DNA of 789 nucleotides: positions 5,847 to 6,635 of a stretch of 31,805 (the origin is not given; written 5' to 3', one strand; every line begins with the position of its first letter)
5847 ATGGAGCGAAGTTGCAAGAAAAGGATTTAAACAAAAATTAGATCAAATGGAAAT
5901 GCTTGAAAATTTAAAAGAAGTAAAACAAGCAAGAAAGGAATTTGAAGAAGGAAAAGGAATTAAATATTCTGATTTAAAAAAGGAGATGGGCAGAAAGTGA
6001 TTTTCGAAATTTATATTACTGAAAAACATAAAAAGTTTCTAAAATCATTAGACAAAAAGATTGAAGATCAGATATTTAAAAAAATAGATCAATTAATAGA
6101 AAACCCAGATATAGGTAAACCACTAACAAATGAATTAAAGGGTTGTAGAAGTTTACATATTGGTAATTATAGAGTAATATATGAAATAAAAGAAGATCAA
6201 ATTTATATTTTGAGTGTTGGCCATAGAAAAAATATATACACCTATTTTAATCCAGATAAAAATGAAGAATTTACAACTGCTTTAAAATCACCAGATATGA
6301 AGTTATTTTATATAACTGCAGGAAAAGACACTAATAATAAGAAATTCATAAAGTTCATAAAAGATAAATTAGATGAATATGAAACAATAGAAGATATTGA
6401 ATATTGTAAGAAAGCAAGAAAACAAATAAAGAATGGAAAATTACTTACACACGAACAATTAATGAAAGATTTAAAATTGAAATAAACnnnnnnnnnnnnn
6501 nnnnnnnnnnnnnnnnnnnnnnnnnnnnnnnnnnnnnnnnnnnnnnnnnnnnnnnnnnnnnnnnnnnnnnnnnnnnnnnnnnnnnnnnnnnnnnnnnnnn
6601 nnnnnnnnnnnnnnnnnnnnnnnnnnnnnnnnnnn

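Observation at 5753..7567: Stand-alone NurA nuclease as the third, translationally coupled cistron of an RHH / RelE-ParE toxin-antitoxin operon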

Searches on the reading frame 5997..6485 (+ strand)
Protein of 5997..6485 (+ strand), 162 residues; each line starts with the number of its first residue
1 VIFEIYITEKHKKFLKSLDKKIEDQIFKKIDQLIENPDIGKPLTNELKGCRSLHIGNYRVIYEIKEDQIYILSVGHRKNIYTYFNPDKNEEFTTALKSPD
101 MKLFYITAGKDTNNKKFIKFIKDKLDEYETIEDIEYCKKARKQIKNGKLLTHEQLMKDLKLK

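Call 3: search_protein_families(library=pfam, proteins=[window:5997-6485:+], max_evalue=1)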
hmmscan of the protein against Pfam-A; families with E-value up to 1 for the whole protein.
window:5997-6485:+ (162 aa): 8 families
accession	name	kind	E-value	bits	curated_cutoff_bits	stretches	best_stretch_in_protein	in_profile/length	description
PF05016.21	ParE_toxin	-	1.1e-16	61.6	23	1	7-81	3-89/89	ParE toxin of type II toxin-antitoxin system, parDE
PF15781.12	ParE-like_toxin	-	1.1e-07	32.1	28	1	6-82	2-84/87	ParE-like toxin of type II bacterial toxin-antitoxin system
PF05973.20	Gp49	-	9.3e-06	26.1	23.9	1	13-79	1-74/90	Phage derived protein Gp49-like (DUF891)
PF06769.20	YoeB_toxin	-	0.002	18.6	27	1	14-74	11-76/80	YoeB-like toxin of bacterial type II toxin-antitoxin system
PF01755.23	Glyco_transf_25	-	0.0049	17.2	24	1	13-72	31-92/199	Glycosyltransferase family 25 (LPS biosynthesis protein)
PF15738.11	YafQ_toxin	-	0.0051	17.5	30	1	7-80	5-86/88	Bacterial toxin of type II toxin-antitoxin system, YafQ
PF23150.1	CFAP61_dimer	-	0.018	15.8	27.9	1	106-160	44-96/119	CFAP61 dimerisation domain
PF08346.17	AntA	-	0.069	14.2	27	1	114-148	13-47/68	AntA/AntB antirepressor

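Call 52: find_homologous_proteins(query=window:5997-6482:+, max_evalue=0.001)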
Query window:5997-6482:+ (162 aa): 12 proteins with E <= 0.001 among 58 candidates.
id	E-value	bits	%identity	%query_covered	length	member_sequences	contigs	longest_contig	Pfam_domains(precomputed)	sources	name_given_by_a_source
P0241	3.4e-99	347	99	100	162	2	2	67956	PF05973.21,PF15781.13,PF05016.22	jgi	jgi:mRNA interferase RelE/StbE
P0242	8.2e-77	274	78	98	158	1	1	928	PF15781.13,PF05016.22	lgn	-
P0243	2.4e-75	270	75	100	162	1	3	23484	PF15781.13,PF05016.22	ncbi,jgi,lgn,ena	-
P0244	3.4e-72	259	74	100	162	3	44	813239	PF05973.21,PF05016.22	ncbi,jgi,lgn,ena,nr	ncbi:MAG TPA: type II toxin-antitoxin system RelE/ParE family toxin [archaeon]|nr:type II toxin-anti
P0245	1.9e-70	254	75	96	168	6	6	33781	PF15781.13,PF05016.22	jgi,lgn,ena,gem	jgi:mRNA interferase RelE/StbE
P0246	3.5e-69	250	70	100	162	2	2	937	PF15781.13,PF05016.22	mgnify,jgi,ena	mgnify:CR=1 FL=1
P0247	1.3e-68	248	71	99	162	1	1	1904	PF05016.22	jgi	jgi:mRNA interferase RelE/StbE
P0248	2.7e-66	240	70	100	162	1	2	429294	PF15781.13,PF05016.22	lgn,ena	-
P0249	1.7e-21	95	53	57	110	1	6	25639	PF15781.13,PF05016.22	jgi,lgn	-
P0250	3.0e-13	68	51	49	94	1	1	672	PF15781.13,PF05016.22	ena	-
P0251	6.6e-13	67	51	49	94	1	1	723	PF15781.13,PF05016.22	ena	-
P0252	4.4e-7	48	42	52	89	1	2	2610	PF05016.22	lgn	-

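Call 54: find_encoding_contigs(protein=P0249, flank=6000, max_places=2)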
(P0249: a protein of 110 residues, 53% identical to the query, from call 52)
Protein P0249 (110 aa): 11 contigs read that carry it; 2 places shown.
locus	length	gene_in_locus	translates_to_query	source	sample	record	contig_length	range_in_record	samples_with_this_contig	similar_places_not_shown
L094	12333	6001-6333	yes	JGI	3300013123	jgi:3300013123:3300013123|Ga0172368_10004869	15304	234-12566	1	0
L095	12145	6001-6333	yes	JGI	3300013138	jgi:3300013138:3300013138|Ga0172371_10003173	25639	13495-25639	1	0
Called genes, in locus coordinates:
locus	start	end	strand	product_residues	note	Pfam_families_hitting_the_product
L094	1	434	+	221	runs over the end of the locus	?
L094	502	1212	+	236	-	-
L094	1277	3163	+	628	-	PF08915:tRNA-Thr_ED, PF00587:tRNA-synt_2b, PF03129:HGTP_anticodon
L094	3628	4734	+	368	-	PF09376:NurA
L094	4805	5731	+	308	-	PF01435:Peptidase_M48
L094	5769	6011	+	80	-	PF26688:RHH_12 (weak)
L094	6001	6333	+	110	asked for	PF05016:ParE_toxin, PF15781:ParE-like_toxin (faint)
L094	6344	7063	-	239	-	PF01963:TraB_PrgY_gumN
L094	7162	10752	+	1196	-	PF19077:Big_13 (faint)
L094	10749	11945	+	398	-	PF01494:FAD_binding_3, PF01946:Thi4, PF03486:HI0933_like (weak), PF05834:Lycopene_cycl, PF07992:Pyr_redox_2, PF13450:NAD_binding_8 (weak), PF04820:Trp_halogenase (weak)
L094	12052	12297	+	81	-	-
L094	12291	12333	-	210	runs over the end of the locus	PF06941:NT5C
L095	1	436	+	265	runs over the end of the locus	PF08843:AbiEii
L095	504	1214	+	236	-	-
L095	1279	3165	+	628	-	PF08915:tRNA-Thr_ED, PF00587:tRNA-synt_2b, PF03129:HGTP_anticodon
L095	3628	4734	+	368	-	PF09376:NurA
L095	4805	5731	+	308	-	PF01435:Peptidase_M48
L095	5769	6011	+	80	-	PF26688:RHH_12 (weak)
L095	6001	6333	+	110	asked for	PF05016:ParE_toxin, PF15781:ParE-like_toxin (faint)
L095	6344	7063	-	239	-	PF01963:TraB_PrgY_gumN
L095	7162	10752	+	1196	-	PF19077:Big_13 (faint)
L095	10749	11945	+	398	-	PF01494:FAD_binding_3, PF01946:Thi4, PF03486:HI0933_like (weak), PF05834:Lycopene_cycl, PF07992:Pyr_redox_2, PF13450:NAD_binding_8 (weak), PF04820:Trp_halogenase (weak)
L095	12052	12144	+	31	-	?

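Call 58: search_solved_structures(query=A4, max_evalue=0.01, show_alignments=1)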
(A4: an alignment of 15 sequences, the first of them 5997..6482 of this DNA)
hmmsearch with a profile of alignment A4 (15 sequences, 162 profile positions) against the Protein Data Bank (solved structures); distinct sequences matched with E-value up to 0.01: 10.
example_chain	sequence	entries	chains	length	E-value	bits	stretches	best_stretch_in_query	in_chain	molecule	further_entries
2khe_A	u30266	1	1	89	7.5e-11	45.3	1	1-82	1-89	Toxin-like protein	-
3g5o_B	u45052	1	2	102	1e-09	41.6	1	2-82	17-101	Uncharacterized protein Rv2866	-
9g12_A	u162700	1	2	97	3.4e-09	39.9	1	3-82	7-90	Toxin RelE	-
4v7k_Ay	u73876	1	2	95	4.2e-08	36.4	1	1-81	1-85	Toxin relE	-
4fxe_D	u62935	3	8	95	1.9e-07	34.3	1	1-81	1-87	mRNA interferase RelE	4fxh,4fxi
4v7j_Ay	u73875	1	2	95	2.4e-07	33.9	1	1-81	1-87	Toxin relE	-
2kc8_A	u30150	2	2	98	3.5e-07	33.4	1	1-76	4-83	Toxin relE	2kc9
3bpq_B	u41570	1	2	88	3.5e-05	26.9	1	6-84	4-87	Toxin RelE3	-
1wmi_A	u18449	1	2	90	0.00012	25.2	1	1-81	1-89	hypothetical protein PHS013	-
6x0a_A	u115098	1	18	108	0.0054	19.8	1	24-76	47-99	Plasmid stabilization system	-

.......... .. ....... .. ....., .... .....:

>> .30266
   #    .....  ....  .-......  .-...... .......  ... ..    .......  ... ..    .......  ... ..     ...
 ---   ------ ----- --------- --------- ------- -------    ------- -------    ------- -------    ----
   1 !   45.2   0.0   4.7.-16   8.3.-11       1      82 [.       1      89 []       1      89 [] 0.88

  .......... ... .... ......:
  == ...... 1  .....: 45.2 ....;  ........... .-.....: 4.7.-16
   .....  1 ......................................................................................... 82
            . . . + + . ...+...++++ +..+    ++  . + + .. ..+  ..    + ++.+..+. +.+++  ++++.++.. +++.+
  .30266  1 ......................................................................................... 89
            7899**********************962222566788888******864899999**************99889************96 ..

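Call 66: search_protein_families(library=padloc, proteins=[window:5997-6482:+], max_evalue=0.01)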
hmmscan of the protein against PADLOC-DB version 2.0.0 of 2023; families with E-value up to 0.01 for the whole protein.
window:5997-6482:+ (162 aa): 0 families

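Call 68: predict_structure(alignment_id=A5)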
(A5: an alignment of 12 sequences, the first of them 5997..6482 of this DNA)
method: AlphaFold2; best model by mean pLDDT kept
length: 162 residues; sequences in the alignment: 12
mean_pLDDT: 67.3   pTM: 0.53
mean pLDDT of the five models: 67.3, 66.8, 65.6, 65.3, 63.7
residues with pLDDT >= 90: 36; 70-90: 42; 50-70: 25; < 50: 59
segments of 3 or more residues with pLDDT < 50: 85-114, 127-129, 131-133, 143-145, 147-153, 159-162
pLDDT, mean of each block of 10 residues (from residue 1): 80 88 94 93 80 93 87 83 52 43 45 49 49 50 48 49 39
secondary structure, 60 per line:
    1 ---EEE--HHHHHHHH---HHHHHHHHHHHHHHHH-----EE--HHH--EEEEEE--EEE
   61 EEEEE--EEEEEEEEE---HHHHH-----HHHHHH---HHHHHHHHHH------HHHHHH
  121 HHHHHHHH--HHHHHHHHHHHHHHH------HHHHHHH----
elements in order: E4-6 H9-16 H20-35 E50-55 E58-65 E68-76 H80-84 H90-95 H99-108 H115-128 H131-145 H152-158

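Call 74: find_encoding_contigs(protein=P0244, flank=3000, max_places=10)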
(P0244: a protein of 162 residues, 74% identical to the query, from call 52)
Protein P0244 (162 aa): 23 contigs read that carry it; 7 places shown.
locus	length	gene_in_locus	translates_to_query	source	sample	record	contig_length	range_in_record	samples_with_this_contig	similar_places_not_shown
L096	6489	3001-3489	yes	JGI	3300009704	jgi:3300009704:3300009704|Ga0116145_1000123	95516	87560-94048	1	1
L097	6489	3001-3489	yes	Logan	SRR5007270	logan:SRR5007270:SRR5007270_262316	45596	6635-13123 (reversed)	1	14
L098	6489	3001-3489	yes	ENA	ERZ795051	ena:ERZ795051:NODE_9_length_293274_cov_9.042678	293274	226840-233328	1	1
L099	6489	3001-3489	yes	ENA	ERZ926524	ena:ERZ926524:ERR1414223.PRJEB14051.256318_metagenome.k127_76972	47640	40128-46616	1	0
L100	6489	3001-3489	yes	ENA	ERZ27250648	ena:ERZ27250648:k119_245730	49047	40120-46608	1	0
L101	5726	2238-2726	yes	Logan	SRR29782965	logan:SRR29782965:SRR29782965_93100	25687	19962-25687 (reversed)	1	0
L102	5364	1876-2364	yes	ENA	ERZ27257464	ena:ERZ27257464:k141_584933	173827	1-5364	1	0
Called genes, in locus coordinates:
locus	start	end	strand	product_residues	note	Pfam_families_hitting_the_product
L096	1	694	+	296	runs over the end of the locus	PF05569:Peptidase_M56 (faint), PF01435:Peptidase_M48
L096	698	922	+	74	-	-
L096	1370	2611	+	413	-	PF07581:Glug (faint)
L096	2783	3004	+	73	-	PF26688:RHH_12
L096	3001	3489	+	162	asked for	PF05016:ParE_toxin, PF05973:Gp49 (faint)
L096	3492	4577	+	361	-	PF09376:NurA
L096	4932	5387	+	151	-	-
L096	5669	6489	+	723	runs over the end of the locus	PF09826:Beta_propel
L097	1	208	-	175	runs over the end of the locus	-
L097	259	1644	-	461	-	PF00437:T2SSE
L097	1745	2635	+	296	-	PF05569:Peptidase_M56 (faint), PF01435:Peptidase_M48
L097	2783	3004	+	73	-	PF26688:RHH_12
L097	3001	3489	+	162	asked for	PF05016:ParE_toxin, PF05973:Gp49 (faint)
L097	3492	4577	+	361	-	PF09376:NurA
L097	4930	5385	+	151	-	-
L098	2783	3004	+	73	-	PF26688:RHH_12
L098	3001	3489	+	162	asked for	PF05016:ParE_toxin, PF05973:Gp49 (faint)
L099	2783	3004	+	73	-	PF26688:RHH_12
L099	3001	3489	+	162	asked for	PF05016:ParE_toxin, PF05973:Gp49 (faint)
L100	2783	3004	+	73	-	PF26688:RHH_12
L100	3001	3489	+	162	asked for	PF05016:ParE_toxin, PF05973:Gp49 (faint)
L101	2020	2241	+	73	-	PF26688:RHH_12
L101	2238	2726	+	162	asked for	PF05016:ParE_toxin, PF05973:Gp49 (faint)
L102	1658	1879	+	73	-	PF26688:RHH_12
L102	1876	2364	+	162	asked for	PF05016:ParE_toxin, PF05973:Gp49 (faint)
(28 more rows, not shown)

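Call 76: search_protein_families(library=ncbifam, proteins=[window:5997-6482:+], max_evalue=0.01)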
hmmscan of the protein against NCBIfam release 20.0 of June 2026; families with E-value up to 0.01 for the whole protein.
window:5997-6482:+ (162 aa): 3 families
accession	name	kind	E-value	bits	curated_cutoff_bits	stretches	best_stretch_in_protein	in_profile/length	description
TIGR02385.1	RelE_StbE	subfamily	3.1e-11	43.6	27.9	1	5-81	2-88/88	type II toxin-antitoxin system mRNA interferase toxin, RelE/StbE family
TIGR02116.1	toxin_Txe_YoeB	equivalog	0.0037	17.4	51.8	1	12-74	9-76/80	Txe/YoeB family addiction module toxin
TIGR02683.1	upstrm_HI1419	hypoth_equivalog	0.0073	16.7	62.85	0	4-79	2-79/95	type II toxin-antitoxin system RelE/ParE family toxin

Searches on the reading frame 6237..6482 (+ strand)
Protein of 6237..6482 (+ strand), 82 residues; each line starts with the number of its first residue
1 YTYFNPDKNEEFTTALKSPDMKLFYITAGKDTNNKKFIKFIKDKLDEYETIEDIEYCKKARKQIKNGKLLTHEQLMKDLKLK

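Call 45: search_protein_families(library=pfam, proteins=[window:6237-6482:+], max_evalue=0.1)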
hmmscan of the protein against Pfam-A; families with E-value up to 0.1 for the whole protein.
window:6237-6482:+ (82 aa): 2 families
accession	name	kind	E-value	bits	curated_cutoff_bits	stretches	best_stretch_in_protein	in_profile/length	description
PF23150.1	CFAP61_dimer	-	0.023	15.5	27.9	1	32-80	46-96/119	CFAP61 dimerisation domain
PF08346.17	AntA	-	0.026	15.5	27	1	34-68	13-47/68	AntA/AntB antirepressor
